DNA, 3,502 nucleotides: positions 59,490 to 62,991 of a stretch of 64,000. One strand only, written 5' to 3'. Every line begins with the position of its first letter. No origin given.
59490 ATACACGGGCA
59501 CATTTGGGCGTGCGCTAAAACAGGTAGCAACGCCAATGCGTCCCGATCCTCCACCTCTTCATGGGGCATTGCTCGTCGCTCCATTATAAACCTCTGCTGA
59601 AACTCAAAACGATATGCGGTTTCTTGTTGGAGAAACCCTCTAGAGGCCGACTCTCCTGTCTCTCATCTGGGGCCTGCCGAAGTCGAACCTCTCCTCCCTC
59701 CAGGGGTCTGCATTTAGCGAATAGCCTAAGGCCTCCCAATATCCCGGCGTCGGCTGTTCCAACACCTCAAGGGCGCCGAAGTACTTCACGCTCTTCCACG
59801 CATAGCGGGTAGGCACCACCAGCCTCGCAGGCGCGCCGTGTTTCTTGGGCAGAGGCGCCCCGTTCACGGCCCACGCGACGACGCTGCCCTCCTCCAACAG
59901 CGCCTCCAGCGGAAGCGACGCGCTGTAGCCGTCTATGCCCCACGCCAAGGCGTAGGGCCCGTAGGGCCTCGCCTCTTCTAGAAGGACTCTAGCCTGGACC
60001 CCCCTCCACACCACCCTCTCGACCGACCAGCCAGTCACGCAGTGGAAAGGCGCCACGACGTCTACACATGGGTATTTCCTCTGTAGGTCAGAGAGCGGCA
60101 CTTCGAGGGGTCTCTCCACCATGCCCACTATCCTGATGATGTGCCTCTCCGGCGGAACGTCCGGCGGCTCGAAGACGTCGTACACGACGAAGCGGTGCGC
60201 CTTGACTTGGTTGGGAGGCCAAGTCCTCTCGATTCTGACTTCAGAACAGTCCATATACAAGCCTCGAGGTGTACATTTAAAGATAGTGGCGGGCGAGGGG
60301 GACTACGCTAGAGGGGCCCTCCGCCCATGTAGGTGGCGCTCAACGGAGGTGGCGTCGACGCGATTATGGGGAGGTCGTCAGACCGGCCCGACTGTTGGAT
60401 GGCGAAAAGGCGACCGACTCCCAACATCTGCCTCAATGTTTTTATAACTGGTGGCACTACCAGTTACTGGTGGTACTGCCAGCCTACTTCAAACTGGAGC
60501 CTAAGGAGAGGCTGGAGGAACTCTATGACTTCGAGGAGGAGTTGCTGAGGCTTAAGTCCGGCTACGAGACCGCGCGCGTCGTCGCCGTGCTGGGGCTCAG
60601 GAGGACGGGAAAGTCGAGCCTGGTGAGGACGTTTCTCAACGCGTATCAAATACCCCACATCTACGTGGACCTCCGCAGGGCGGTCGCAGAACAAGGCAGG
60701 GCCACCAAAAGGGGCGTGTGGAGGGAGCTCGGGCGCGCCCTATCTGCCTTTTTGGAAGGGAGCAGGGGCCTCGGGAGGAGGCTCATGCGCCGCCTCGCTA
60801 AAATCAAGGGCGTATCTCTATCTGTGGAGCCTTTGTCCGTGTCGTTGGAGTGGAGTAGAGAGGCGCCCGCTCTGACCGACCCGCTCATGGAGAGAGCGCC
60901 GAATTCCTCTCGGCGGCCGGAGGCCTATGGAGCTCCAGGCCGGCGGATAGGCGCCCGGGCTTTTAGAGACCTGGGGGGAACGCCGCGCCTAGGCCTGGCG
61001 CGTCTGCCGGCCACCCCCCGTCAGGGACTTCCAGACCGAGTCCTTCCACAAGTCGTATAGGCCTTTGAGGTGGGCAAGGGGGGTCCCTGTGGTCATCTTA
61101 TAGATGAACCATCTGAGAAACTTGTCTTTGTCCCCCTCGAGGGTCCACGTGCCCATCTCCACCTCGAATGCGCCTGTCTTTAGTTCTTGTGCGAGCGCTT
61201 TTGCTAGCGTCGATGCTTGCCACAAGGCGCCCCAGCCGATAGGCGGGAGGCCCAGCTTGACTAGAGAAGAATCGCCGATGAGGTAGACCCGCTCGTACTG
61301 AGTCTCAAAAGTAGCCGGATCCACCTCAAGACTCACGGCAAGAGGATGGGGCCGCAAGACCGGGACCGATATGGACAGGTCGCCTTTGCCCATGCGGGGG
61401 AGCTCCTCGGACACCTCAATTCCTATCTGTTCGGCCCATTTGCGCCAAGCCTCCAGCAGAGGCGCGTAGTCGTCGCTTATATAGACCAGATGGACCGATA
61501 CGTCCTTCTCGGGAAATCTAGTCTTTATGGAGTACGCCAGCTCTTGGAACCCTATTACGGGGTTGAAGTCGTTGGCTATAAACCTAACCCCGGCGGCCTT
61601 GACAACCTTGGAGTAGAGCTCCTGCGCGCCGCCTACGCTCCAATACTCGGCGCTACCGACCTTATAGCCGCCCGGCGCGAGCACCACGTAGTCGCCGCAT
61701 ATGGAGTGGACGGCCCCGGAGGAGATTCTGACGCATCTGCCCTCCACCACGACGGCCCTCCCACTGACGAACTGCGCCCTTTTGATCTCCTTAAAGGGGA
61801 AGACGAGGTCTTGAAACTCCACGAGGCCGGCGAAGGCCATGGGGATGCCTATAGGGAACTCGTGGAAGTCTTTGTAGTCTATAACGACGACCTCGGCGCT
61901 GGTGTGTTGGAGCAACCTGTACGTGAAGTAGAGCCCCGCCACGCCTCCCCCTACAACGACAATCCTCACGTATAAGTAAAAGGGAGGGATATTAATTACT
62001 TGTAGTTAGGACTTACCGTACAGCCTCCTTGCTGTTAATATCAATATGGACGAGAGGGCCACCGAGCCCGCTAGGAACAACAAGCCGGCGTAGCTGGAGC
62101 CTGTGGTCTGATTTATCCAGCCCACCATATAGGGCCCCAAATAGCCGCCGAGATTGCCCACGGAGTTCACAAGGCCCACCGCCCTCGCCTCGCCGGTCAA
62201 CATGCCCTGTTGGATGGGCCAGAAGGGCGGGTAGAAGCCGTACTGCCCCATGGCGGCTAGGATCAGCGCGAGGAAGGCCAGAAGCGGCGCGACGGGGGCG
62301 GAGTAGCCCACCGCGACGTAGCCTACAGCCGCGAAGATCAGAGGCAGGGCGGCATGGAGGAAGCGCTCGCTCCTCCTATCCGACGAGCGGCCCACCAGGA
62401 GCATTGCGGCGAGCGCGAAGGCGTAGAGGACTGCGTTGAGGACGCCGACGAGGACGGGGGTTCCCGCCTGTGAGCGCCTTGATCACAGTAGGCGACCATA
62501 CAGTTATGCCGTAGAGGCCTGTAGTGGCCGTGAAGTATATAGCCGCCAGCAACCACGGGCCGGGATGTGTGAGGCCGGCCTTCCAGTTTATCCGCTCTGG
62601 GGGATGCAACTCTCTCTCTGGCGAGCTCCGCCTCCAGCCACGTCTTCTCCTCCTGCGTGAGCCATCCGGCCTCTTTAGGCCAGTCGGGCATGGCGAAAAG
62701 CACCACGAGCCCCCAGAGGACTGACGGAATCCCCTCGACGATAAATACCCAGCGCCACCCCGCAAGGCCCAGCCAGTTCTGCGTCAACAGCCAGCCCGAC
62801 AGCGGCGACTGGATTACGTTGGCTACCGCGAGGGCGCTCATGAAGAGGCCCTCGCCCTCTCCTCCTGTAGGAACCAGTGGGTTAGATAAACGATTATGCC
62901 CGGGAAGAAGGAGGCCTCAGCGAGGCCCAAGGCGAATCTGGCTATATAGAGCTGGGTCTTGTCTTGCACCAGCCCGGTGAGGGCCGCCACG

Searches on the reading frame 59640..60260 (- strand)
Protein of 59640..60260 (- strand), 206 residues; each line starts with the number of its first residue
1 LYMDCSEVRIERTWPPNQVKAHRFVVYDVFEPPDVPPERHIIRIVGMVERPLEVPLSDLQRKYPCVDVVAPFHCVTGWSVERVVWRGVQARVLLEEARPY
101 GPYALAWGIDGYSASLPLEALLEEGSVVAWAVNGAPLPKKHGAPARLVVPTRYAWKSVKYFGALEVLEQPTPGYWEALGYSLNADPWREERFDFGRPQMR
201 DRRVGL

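Call 69: search_protein_families(library=pfam, proteins=[window:59640-60260:-], max_evalue=0.00001)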
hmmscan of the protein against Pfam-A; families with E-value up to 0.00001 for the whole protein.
window:59640-60260:- (206 aa): 1 family
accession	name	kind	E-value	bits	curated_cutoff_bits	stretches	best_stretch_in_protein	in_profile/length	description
PF00174.25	Oxidored_molyb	-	6.3e-34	117.4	24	1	33-175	5-169/169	Oxidoreductase molybdopterin binding domain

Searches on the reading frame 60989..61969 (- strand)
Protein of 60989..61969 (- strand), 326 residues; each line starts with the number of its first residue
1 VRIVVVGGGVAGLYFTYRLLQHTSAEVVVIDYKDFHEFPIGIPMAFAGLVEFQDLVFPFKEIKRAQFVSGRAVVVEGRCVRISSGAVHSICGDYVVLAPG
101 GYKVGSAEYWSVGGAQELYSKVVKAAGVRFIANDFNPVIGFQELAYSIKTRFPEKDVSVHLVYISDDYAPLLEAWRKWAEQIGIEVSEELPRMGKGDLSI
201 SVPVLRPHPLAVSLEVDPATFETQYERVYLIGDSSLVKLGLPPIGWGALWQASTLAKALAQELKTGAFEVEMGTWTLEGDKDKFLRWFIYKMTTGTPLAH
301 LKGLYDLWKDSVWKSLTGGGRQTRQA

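Call 69: search_protein_families(library=pfam, proteins=[window:60989-61969:-], max_evalue=0.00001)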
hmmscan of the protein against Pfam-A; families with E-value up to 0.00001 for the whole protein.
window:60989-61969:- (326 aa): 1 family
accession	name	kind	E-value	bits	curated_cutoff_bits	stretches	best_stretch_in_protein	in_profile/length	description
PF07992.20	Pyr_redox_2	-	1.5e-06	28.3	26.1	0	1-101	1-109/291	Pyridine nucleotide-disulphide oxidoreductase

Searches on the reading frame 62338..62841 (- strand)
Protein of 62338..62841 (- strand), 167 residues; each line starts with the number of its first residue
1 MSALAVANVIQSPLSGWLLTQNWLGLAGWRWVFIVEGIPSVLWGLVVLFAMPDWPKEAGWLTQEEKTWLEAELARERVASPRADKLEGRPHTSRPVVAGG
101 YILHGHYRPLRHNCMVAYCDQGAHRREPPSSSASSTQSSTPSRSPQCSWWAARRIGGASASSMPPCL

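Call 69: search_protein_families(library=pfam, proteins=[window:62338-62841:-], max_evalue=0.00001)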
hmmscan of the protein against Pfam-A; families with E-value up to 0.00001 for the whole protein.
window:62338-62841:- (167 aa): 1 family
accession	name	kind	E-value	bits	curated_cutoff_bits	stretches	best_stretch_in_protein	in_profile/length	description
PF07690.21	MFS_1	-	4.3e-07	29.6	33.4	1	3-74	129-188/347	Major Facilitator Superfamily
